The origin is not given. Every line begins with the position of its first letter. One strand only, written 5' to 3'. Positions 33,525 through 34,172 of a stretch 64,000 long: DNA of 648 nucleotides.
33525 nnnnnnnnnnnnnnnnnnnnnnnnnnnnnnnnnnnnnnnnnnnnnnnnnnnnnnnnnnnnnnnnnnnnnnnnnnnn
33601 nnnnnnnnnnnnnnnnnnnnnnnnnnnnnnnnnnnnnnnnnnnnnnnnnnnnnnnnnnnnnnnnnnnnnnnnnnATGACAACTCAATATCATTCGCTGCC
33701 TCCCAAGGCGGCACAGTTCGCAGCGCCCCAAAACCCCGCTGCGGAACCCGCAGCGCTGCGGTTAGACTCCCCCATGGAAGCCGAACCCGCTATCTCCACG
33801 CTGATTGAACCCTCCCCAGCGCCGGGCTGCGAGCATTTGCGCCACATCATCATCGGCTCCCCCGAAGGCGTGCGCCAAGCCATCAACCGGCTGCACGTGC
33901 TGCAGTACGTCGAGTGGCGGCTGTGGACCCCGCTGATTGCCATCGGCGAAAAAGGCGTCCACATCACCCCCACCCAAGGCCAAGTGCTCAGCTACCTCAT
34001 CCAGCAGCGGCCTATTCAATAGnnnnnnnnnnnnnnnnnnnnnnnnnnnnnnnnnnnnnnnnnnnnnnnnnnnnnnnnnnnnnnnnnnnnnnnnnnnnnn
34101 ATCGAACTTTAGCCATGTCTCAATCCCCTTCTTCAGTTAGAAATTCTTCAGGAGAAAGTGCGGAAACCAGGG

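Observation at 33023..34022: Thrice-repeated module of unknown function on the integrase side of each attI-like site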

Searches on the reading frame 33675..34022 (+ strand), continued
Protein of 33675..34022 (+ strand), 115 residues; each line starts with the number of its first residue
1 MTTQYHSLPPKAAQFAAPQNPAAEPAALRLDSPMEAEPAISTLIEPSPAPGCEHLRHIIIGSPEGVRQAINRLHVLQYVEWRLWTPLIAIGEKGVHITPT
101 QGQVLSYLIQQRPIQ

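Call 45: find_encoding_contigs(protein=P0115, flank=5000, max_places=4)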
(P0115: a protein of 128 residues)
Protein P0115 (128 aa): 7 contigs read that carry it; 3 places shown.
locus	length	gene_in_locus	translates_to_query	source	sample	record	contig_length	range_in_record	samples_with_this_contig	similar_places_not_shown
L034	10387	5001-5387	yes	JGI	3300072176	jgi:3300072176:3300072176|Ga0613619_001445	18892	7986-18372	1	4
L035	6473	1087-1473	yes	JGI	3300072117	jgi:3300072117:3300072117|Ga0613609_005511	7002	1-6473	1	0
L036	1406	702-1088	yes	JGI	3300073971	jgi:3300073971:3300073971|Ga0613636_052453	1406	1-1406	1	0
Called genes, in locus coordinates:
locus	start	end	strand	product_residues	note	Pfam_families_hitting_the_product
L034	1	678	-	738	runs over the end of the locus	PF12860:PAS_7 (weak), PF00989:PAS, PF08448:PAS_4, PF13188:PAS_8 (weak), PF13426:PAS_9, PF08447:PAS_3, PF00512:HisKA, PF02518:HATPase_c, +1 more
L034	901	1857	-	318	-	PF02219:MTHFR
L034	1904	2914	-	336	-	PF00579:tRNA-synt_1b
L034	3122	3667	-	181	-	PF16697:Yop-YscD_cpl, PF00498:FHA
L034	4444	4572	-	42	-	-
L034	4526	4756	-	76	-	PF04014:MazE_antitoxin (weak)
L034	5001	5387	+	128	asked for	-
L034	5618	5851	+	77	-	-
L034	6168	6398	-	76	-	PF21814:DUF6883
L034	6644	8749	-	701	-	PF05729:NACHT, PF22727:NCH2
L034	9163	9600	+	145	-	-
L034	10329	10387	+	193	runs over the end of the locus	?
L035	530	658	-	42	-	-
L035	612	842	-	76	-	PF04014:MazE_antitoxin (weak)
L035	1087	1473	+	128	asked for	-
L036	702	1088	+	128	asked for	-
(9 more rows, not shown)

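Call 92: search_protein_families(library=padloc, proteins=[window:33675-34019:+, P0199, P0115, P0045], max_evalue=0.1)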
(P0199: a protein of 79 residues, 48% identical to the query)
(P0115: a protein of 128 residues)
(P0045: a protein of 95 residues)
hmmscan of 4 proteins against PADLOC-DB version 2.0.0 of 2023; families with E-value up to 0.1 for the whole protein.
window:33675-34019:+ (115 aa): 0 families

P0199 (79 aa): 0 families

P0115 (128 aa): 0 families

P0045 (95 aa): 0 families

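Call 93: search_protein_families(library=phrogs, proteins=[window:33675-34019:+, P0199, P0115, P0045], max_evalue=0.1)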
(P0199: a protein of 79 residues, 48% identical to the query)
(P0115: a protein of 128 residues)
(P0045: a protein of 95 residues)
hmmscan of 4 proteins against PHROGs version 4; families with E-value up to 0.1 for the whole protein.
window:33675-34019:+ (115 aa): 0 families

P0199 (79 aa): 0 families

P0115 (128 aa): 0 families

P0045 (95 aa): 0 families

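Call 96: list_cluster_members(proteins=[P0001, P0006, P0005, P0013, P0024, P0026])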
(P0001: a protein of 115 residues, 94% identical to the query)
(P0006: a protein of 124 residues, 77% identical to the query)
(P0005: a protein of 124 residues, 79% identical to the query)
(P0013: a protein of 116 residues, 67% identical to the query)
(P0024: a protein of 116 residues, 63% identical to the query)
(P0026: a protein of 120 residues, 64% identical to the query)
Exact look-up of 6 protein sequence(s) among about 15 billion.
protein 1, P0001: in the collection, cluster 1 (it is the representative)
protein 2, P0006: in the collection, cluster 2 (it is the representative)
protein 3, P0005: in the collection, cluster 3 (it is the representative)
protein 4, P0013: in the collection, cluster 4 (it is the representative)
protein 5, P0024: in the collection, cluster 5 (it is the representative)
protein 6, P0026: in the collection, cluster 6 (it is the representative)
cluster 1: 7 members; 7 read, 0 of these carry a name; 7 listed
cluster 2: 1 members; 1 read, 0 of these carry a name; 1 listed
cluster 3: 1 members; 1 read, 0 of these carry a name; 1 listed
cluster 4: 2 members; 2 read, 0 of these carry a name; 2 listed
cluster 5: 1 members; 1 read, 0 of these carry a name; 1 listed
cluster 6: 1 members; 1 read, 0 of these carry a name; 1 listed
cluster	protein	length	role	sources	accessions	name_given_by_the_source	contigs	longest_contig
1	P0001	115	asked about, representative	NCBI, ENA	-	-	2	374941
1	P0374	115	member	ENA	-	-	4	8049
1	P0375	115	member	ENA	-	-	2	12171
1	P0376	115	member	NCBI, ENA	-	-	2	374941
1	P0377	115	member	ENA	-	-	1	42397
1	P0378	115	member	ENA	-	-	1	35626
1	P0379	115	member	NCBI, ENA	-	-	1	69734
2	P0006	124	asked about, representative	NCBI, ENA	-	-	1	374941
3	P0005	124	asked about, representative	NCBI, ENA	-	-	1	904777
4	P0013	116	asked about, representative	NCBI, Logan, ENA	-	-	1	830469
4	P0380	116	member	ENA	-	-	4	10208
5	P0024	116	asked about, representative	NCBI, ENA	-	-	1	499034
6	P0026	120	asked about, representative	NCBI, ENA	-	-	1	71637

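Call 97: find_encoding_contigs(protein=P0003, flank=6000, max_places=3)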
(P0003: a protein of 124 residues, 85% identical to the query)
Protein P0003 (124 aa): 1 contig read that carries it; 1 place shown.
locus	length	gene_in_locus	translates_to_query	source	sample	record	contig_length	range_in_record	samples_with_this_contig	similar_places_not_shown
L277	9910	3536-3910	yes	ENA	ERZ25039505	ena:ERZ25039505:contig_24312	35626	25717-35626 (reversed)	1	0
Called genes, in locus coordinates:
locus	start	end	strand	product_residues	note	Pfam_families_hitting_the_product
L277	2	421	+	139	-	?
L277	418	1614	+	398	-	PF14240:YHYH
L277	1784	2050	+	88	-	-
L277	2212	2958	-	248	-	PF01936:NYN, PF12872:OST-HTH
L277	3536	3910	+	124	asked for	-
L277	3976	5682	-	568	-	PF01425:Amidase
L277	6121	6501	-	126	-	PF01850:PIN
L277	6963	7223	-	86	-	-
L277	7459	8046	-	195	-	PF00092:VWA (weak)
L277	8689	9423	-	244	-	-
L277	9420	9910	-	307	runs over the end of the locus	PF02086:MethyltransfD12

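Call 98: find_encoding_contigs(protein=P0029, flank=6000, max_places=3)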
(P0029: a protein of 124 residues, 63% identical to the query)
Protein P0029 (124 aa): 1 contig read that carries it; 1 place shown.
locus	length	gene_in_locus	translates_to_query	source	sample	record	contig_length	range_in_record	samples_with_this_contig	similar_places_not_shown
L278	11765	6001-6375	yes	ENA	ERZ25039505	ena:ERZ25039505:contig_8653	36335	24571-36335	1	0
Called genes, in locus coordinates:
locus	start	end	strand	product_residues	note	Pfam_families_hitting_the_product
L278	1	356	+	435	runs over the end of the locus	PF10216:ChpXY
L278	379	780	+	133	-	PF02469:Fasciclin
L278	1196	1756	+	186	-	PF06146:PsiE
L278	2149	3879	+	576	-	PF00753:Lactamase_B, PF19583:ODP, PF01613:Flavin_Reduct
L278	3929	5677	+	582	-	PF19583:ODP, PF00258:Flavodoxin_1, PF01613:Flavin_Reduct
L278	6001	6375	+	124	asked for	-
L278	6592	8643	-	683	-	-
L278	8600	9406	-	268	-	-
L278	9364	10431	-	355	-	PF24883:NPHP3_N (faint), PF05729:NACHT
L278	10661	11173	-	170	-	PF00005:ABC_tran, PF02463:SMC_N (weak)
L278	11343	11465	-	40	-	-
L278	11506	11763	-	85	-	?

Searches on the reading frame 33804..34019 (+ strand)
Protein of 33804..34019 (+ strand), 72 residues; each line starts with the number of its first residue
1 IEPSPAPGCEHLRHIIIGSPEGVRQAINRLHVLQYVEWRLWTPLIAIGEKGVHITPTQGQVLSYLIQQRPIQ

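Call 49: search_solved_structures(query=A5, max_evalue=10)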
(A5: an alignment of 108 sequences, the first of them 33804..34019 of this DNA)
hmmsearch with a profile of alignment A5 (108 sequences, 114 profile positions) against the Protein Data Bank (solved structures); distinct sequences matched with E-value up to 10: 0.

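Call 55: predict_structure(alignment_id=A5)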
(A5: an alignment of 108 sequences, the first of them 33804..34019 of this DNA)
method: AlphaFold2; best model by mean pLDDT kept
length: 72 residues; sequences in the alignment: 108
mean_pLDDT: 81.8   pTM: 0.65
mean pLDDT of the five models: 81.8, 77.3, 74.5, 69.1, 61.4
residues with pLDDT >= 90: 17; 70-90: 45; 50-70: 9; < 50: 1
segments of 3 or more residues with pLDDT < 50: none
pLDDT, mean of each block of 10 residues (from residue 1): 59 86 91 84 88 86 82 64
secondary structure, 60 per line:
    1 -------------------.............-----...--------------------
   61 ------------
elements in order: H20-32

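Call 69: fold_search(model_id=the predicted structure, library=pdb)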
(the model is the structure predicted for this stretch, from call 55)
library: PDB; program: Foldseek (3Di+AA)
matches with E <= 10: 4; with E <= 0.001: 0
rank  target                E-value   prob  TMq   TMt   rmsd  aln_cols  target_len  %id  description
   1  8ghn_G                1.7e+00  0.01  0.17  0.03  30.2        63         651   14  Composite model of the yeast Hir Complex with Asf1/H3/H4 (released 2024-07-17)
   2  6vlz_a                5.3e+00  0.02  0.21  0.15  15.3        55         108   16  Structure of the human mitochondrial ribosome-EF-G1 complex (ClassI) (released 2020-08-05)
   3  7p5x_AC               7.9e+00  0.02  0.21  0.02  10.6        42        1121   19  Mycobacterial RNAP with transcriptional activator PafBC (released 2021-12-22)
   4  8ghl_A                8.6e+00  0.01  0.17  0.06  28.9        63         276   13  the Hir complex core (released 2024-07-17)
